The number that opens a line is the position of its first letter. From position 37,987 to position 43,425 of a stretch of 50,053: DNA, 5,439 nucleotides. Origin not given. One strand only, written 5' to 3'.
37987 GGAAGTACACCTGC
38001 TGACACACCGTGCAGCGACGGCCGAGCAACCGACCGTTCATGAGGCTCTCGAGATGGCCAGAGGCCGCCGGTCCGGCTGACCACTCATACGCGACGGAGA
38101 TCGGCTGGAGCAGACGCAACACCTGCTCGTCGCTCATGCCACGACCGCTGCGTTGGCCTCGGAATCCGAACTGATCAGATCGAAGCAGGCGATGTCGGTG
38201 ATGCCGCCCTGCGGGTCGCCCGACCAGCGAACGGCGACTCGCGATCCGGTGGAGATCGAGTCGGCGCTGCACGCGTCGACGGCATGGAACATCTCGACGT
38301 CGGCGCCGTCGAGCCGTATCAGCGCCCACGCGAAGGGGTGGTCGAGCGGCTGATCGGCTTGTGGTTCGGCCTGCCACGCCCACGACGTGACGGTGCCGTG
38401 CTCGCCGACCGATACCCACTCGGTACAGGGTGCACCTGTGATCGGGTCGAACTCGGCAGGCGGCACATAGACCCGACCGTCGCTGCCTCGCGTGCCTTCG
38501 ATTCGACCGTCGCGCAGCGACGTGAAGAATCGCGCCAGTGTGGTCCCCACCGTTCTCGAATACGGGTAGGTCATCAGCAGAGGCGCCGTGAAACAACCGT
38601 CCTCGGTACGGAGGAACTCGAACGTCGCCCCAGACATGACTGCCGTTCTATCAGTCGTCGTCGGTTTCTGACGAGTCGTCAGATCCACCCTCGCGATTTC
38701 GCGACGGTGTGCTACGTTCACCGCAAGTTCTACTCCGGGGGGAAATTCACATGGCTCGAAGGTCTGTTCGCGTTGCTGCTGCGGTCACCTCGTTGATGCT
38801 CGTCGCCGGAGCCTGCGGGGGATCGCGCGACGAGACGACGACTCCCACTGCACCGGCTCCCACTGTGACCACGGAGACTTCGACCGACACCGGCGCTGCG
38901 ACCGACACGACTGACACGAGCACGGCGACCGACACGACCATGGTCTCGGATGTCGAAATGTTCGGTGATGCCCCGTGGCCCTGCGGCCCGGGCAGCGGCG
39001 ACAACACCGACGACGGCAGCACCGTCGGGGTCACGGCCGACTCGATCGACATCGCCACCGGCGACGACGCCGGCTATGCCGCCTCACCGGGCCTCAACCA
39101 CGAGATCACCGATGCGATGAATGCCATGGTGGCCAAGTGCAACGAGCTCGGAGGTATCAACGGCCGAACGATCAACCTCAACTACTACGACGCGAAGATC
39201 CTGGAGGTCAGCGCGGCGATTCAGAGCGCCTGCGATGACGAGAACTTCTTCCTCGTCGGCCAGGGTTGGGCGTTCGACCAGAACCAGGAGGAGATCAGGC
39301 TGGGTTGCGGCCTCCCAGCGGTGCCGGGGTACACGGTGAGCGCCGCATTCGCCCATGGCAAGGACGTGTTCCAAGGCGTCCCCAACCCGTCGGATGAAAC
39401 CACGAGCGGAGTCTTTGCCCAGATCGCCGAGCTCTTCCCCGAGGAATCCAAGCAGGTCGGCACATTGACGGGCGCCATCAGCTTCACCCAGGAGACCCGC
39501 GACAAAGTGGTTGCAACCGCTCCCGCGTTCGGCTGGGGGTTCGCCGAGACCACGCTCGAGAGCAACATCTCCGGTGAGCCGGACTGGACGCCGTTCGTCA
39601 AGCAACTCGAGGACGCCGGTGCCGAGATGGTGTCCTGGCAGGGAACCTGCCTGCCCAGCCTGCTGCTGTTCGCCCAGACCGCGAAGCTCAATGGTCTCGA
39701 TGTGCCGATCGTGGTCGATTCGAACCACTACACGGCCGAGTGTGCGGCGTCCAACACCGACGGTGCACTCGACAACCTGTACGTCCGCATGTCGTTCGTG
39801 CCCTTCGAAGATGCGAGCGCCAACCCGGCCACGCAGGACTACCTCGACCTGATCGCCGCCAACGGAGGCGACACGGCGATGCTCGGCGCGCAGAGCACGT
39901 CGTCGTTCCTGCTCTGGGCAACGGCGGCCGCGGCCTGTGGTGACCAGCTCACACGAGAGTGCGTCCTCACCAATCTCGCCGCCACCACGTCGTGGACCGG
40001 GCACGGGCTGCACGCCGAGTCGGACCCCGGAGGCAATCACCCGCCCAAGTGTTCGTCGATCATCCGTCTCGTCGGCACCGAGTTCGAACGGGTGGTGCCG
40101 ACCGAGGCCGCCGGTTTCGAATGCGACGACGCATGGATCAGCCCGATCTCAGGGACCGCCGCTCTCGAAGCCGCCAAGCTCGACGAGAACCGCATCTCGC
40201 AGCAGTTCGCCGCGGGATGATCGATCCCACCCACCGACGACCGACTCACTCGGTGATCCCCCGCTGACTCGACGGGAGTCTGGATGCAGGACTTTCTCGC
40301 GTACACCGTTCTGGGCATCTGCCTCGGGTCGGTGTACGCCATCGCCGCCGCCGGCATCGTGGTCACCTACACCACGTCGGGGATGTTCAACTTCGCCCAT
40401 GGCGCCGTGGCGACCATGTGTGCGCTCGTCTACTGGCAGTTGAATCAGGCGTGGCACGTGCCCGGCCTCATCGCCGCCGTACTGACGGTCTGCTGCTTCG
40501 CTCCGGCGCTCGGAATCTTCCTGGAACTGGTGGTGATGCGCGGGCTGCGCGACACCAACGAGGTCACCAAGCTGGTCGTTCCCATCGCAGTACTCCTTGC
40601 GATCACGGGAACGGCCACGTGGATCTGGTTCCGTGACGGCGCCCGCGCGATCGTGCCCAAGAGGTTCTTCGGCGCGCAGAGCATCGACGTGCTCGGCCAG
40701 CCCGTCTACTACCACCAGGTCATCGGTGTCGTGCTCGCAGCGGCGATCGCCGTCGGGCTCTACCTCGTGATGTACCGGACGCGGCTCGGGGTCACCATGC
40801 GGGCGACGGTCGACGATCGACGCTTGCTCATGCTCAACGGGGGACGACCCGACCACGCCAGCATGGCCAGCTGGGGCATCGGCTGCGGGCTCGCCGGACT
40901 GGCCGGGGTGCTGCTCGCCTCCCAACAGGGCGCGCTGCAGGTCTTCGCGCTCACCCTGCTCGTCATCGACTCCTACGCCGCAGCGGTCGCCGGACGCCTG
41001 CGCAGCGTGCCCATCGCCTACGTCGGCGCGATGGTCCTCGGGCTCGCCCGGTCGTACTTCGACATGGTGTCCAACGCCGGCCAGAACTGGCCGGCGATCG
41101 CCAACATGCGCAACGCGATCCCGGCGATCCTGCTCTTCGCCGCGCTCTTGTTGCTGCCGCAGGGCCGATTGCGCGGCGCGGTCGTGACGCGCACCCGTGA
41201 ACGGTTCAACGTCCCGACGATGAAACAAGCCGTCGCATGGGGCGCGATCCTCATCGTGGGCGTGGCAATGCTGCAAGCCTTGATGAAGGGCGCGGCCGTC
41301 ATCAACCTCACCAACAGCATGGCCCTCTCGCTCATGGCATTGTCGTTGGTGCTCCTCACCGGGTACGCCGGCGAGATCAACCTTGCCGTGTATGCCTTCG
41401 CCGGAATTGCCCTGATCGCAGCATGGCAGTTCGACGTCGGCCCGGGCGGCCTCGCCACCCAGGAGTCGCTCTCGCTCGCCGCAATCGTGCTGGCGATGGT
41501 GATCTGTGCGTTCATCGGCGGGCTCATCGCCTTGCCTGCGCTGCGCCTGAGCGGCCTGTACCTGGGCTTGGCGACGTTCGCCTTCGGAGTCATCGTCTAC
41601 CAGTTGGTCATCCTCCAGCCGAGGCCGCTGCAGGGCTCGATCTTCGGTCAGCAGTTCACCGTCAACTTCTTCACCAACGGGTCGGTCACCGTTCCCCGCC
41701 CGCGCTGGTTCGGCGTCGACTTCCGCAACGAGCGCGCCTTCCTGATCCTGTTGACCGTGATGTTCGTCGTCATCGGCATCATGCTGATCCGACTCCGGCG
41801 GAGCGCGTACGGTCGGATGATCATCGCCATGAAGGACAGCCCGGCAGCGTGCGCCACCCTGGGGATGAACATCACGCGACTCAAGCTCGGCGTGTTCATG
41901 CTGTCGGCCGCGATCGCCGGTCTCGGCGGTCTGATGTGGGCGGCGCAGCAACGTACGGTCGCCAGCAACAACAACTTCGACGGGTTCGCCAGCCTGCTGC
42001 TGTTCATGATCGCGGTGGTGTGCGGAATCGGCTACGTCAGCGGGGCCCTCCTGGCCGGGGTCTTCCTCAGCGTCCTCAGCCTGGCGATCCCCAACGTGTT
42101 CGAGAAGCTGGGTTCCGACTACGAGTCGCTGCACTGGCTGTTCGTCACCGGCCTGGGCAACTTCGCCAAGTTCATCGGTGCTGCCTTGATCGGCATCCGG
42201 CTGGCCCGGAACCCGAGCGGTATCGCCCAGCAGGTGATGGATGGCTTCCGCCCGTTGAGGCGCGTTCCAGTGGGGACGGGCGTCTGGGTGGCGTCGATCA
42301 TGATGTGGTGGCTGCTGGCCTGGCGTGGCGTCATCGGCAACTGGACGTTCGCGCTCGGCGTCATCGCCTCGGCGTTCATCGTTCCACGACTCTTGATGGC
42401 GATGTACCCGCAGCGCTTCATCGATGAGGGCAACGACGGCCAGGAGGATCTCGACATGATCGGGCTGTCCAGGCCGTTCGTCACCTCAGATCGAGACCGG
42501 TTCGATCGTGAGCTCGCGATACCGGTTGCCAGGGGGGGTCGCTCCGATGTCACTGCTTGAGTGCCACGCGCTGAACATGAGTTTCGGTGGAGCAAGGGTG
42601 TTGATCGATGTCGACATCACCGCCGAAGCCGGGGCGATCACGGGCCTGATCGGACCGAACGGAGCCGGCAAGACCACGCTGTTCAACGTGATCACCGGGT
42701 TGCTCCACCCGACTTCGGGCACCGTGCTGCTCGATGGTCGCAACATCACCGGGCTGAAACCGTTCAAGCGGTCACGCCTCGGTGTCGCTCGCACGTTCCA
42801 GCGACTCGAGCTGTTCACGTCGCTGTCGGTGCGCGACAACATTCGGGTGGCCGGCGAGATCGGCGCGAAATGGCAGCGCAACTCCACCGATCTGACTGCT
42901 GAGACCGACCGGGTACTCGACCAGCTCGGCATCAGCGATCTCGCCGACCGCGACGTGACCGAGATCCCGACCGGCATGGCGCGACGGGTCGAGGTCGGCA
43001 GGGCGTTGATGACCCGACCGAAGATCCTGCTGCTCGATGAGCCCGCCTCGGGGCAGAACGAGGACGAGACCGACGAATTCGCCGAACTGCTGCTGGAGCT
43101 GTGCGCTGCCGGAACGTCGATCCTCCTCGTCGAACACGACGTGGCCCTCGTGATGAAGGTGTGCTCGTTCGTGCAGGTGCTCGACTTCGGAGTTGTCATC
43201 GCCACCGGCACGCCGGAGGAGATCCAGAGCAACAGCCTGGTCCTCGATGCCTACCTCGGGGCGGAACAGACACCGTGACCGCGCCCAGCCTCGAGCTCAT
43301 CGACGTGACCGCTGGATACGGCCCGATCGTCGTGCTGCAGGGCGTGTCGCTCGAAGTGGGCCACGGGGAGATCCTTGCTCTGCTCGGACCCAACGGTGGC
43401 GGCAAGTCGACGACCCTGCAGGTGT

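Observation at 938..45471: Seven copies of a 17-bp palindrome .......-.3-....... define a regulon whose regulator is not in the window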

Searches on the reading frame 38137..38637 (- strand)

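Call 15: search_protein_families(library=pfam, proteins=[window:38137-38637:-], max_evalue=0.00001)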
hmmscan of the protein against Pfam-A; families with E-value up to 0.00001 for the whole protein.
window:38137-38637:- (167 aa): 1 family
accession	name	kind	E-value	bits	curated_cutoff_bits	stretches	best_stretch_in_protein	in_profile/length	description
PF01796.24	OB_ChsH2_C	-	2.7e-11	43.7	27.1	1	74-138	1-64/65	ChsH2, C-terminal OB-fold domain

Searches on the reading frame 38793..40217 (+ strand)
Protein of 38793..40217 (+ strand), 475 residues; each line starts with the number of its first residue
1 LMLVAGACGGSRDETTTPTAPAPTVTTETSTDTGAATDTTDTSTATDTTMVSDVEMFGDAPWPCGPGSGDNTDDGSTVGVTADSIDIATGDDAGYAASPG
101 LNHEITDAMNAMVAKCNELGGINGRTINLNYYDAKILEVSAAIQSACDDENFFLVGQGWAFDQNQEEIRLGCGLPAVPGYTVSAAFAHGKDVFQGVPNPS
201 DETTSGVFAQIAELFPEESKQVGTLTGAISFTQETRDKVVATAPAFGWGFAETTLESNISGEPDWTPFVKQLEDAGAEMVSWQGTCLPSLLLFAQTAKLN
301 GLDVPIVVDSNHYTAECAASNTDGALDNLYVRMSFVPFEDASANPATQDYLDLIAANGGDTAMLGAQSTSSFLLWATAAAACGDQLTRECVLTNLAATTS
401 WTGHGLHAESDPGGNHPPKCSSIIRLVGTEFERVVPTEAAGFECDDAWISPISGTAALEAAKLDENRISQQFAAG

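Call 15: search_protein_families(library=pfam, proteins=[window:38793-40217:+], max_evalue=0.00001)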
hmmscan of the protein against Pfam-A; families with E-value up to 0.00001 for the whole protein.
window:38793-40217:+ (475 aa): 1 family
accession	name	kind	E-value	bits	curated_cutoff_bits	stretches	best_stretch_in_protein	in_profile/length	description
PF13458.12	Peripla_BP_6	-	3.3e-19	70.2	31.7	1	106-426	22-338/343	Periplasmic binding protein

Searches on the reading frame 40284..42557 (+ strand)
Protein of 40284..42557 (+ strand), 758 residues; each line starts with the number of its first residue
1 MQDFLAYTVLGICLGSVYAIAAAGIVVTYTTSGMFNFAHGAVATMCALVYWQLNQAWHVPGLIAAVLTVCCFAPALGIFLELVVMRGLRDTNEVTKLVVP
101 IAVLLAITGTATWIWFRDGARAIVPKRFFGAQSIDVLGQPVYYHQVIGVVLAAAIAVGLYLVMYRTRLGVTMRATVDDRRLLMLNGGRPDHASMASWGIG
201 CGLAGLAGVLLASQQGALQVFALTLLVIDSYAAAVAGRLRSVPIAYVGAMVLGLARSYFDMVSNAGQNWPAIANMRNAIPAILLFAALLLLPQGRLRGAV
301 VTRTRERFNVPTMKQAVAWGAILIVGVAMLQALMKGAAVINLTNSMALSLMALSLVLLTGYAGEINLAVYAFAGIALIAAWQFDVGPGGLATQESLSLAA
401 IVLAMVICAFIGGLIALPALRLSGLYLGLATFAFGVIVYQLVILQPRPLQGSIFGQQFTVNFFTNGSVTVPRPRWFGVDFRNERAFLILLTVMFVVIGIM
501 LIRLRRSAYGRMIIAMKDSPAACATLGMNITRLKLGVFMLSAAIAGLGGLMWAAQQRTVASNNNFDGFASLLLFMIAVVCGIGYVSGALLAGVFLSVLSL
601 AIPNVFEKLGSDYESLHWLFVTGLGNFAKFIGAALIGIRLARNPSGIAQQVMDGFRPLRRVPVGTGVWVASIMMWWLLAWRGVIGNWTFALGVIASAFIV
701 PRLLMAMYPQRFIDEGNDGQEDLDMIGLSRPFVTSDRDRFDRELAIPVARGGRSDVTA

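Call 15: search_protein_families(library=pfam, proteins=[window:40284-42557:+], max_evalue=0.00001)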
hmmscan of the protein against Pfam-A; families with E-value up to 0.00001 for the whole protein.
window:40284-42557:+ (758 aa): 1 family
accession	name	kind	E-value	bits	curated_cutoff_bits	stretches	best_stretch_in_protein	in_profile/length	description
PF02653.21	BPD_transp_2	-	1.9e-50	171.9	26.8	2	342-602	6-246/269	Branched-chain amino acid transport system / permease component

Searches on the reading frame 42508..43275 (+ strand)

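Call 15: search_protein_families(library=pfam, proteins=[window:42508-43275:+], max_evalue=0.00001)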
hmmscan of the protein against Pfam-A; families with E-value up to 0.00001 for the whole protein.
window:42508-43275:+ (256 aa): 2 families
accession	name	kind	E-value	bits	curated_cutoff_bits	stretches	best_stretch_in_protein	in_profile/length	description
PF00005.33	ABC_tran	-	4.2e-33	115.3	25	1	34-180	3-136/137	ABC transporter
PF12399.14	BCA_ABC_TP_C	-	4.5e-09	36.2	25.5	1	230-253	2-25/27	Branched-chain amino acid ATP-binding cassette transporter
